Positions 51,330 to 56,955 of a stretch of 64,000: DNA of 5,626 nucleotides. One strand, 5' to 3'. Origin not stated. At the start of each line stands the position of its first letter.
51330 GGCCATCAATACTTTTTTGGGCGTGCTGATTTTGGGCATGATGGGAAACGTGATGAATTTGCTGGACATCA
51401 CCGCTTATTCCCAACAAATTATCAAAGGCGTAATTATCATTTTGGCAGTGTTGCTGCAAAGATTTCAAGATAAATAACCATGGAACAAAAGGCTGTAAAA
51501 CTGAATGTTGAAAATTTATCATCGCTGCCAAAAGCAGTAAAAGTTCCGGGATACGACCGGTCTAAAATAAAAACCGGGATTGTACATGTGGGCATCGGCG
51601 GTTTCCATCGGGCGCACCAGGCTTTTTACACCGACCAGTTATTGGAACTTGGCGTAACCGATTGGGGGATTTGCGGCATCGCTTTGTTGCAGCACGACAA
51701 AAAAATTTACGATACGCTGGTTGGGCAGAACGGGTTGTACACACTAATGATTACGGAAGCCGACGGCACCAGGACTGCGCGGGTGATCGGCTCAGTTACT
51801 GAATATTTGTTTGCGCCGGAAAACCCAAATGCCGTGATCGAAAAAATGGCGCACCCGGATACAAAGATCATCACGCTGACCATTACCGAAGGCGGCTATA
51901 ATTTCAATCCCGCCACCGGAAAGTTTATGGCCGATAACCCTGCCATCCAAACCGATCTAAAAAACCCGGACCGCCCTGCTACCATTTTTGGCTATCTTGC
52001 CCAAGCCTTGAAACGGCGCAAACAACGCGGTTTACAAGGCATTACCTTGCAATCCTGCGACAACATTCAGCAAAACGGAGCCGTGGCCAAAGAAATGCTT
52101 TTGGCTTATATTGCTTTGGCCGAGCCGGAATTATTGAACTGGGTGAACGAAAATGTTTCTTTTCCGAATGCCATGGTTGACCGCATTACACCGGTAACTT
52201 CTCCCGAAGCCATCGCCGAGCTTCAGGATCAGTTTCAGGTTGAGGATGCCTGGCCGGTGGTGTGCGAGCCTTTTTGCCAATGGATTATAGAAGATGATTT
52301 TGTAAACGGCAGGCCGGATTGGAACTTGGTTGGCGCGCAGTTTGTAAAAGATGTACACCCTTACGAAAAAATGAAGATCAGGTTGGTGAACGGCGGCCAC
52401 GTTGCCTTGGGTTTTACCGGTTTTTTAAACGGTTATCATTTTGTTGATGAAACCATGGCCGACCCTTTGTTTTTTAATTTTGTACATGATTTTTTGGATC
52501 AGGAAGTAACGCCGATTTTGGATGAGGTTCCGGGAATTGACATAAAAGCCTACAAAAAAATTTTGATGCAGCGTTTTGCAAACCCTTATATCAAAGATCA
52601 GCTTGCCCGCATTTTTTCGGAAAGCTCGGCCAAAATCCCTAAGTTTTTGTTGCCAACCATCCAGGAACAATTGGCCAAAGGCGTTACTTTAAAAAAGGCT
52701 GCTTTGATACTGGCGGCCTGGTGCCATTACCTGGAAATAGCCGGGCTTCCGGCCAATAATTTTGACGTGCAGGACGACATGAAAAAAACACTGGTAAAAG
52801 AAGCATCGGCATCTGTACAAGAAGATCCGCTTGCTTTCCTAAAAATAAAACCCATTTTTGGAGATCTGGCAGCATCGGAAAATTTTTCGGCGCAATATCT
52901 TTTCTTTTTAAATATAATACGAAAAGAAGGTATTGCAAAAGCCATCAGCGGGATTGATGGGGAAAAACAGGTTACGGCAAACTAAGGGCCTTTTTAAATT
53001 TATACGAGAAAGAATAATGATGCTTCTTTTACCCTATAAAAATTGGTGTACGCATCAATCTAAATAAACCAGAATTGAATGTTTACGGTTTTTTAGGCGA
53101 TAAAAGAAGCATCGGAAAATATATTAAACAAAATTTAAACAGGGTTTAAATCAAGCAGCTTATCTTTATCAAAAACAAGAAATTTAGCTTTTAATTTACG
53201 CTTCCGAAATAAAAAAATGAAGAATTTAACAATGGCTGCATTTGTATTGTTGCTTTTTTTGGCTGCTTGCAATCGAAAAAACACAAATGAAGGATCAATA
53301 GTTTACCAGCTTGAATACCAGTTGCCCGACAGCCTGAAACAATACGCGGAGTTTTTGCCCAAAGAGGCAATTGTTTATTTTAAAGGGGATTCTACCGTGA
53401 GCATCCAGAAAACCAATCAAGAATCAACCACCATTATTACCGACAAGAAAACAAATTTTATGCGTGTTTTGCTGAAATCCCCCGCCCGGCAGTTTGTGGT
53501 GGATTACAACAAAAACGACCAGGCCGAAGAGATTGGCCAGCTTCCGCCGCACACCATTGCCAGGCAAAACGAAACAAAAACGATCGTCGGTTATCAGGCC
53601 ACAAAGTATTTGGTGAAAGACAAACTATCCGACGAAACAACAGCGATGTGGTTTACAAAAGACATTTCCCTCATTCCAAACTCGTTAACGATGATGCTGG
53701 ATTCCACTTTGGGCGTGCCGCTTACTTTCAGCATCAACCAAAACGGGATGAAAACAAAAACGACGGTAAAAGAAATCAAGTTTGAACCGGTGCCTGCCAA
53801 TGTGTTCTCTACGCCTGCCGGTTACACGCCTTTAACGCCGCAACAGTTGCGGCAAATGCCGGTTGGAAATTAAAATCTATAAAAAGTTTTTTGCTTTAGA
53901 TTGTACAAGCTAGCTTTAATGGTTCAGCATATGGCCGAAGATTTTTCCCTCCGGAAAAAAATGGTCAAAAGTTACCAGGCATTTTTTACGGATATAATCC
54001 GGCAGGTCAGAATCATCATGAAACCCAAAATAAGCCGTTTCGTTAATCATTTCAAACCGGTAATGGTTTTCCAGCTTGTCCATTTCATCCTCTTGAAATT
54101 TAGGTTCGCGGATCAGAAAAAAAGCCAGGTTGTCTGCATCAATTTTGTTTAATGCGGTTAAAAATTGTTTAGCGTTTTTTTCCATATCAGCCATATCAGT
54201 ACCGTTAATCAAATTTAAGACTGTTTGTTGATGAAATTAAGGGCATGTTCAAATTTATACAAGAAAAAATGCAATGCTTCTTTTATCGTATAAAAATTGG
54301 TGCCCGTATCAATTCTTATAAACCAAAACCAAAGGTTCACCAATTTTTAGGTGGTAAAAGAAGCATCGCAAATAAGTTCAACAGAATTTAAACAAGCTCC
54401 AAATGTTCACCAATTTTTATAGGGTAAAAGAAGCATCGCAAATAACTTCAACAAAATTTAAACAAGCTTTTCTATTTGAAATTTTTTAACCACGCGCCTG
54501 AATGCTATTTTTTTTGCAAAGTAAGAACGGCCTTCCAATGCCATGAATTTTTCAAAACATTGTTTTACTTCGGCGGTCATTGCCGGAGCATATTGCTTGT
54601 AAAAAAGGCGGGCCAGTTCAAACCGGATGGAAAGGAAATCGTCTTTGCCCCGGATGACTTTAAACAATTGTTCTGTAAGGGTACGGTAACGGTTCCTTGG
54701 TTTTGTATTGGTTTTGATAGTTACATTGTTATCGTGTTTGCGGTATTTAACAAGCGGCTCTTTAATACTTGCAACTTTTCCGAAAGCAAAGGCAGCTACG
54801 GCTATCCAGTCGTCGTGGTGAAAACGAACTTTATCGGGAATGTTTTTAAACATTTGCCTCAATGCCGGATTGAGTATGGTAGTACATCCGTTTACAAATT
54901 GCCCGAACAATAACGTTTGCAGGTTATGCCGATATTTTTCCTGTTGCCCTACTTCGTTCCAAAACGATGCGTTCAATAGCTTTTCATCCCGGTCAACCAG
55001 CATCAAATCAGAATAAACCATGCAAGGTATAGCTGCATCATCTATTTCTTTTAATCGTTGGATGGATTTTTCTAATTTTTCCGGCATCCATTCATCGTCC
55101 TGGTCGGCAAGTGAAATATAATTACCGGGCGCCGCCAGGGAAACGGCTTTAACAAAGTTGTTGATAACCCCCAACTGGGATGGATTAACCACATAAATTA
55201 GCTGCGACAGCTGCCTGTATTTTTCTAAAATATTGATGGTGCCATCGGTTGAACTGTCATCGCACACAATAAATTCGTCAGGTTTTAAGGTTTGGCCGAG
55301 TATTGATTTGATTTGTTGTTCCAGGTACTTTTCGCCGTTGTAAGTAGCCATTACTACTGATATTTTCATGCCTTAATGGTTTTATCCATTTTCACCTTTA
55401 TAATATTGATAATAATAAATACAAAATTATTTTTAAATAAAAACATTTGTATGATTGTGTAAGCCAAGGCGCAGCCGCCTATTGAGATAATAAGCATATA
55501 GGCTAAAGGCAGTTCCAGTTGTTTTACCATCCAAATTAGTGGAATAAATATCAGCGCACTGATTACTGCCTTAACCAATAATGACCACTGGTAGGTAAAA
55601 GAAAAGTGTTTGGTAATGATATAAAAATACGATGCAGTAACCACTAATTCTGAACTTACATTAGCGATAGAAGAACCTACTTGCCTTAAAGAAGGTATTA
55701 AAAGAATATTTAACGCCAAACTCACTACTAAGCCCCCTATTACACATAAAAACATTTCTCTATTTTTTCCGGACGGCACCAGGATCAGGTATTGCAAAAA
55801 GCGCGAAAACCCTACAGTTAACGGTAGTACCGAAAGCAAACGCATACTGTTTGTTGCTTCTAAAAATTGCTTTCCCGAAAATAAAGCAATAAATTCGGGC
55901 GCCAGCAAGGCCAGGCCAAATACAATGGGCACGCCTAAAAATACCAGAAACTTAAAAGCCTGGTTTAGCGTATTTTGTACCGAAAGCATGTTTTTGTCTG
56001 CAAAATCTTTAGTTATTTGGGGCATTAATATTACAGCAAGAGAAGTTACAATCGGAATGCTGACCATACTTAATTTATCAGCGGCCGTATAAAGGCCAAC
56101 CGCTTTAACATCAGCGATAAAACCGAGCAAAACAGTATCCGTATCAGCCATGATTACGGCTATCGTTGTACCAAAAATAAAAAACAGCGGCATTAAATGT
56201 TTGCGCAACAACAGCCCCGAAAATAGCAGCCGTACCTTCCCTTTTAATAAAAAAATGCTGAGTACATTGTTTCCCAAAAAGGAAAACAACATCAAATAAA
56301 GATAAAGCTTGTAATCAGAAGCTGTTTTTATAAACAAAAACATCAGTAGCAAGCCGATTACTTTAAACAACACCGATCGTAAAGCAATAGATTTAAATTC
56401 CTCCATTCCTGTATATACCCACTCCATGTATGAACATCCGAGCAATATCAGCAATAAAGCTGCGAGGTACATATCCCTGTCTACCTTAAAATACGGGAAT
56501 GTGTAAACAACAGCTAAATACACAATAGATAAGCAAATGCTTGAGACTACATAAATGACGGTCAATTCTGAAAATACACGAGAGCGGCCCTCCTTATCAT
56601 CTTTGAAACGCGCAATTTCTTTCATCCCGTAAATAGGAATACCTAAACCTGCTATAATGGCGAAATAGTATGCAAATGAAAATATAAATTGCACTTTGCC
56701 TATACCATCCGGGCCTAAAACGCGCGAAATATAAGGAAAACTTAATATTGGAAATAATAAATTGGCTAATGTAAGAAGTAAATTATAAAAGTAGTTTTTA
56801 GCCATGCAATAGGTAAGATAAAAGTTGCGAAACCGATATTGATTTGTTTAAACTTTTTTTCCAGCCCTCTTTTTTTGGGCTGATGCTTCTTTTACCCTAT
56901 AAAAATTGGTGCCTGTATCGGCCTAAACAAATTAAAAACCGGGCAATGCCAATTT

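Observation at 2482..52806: In-CDS copies use only a few reading frames: xKEA(S/L), DASF(T) or LLL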

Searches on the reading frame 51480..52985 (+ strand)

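Call 55: search_protein_families(library=pfam, proteins=[window:51480-52985:+])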
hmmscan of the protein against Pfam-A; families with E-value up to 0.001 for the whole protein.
window:51480-52985:+ (501 aa): 2 families
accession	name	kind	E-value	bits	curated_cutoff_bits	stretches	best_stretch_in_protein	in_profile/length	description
PF01232.29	Mannitol_dh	-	1.2e-52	179.2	27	1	33-282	2-198/199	Mannitol dehydrogenase Rossmann domain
PF08125.19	Mannitol_dh_C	-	2.8e-47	161.1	30.7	1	291-472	1-181/190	Mannitol dehydrogenase C-terminal domain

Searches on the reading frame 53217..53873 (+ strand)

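Call 55: search_protein_families(library=pfam, proteins=[window:53217-53873:+])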
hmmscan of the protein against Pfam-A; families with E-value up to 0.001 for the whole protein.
window:53217-53873:+ (218 aa): 2 families
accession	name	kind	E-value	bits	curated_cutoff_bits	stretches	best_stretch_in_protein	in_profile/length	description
PF14371.13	DUF4412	-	4.9e-08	33.4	21.6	1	58-151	30-123/191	Domain of unknown function (DUF4412)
PF22252.2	PNGase_F-II_N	-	1.6e-05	25.1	27.6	1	109-191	75-153/173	N-glycanase peptide, N-terminal domain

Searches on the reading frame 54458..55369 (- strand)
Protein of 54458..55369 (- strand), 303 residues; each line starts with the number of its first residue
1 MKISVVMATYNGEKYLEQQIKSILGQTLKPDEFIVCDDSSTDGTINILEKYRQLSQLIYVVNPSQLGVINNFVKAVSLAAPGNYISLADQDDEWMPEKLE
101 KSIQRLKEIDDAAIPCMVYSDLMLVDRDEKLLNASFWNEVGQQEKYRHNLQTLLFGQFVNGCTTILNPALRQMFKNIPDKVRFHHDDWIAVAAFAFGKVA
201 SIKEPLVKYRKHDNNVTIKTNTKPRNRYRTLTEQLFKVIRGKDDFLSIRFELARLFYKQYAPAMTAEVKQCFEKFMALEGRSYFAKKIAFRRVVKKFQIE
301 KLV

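Call 55: search_protein_families(library=pfam, proteins=[window:54458-55369:-])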
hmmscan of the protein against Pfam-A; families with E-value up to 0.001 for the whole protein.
window:54458-55369:- (303 aa): 3 families
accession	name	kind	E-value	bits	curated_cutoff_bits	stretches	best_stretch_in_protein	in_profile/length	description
PF00535.33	Glycos_transf_2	-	8.9e-27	94.5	23.3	1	4-147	1-143/168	Glycosyl transferase family 2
PF13641.12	Glyco_tranf_2_3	-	7.3e-10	39.7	27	1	3-167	3-160/230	Glycosyltransferase like family 2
PF10111.15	Glyco_tranf_2_2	-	1.7e-06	28.1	27.3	1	4-132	1-134/276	Glycosyltransferase like family 2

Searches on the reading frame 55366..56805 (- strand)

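Call 55: search_protein_families(library=pfam, proteins=[window:55366-56805:-])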
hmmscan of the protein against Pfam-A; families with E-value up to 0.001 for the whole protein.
window:55366-56805:- (479 aa): 2 families
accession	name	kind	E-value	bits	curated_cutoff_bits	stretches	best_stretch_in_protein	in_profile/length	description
PF01943.22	Polysacc_synt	-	8.8e-27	94.6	28.2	1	2-265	2-271/274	Polysaccharide biosynthesis protein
PF13440.11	Polysacc_synt_3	-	6e-09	36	23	1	27-317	3-291/293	Polysaccharide biosynthesis protein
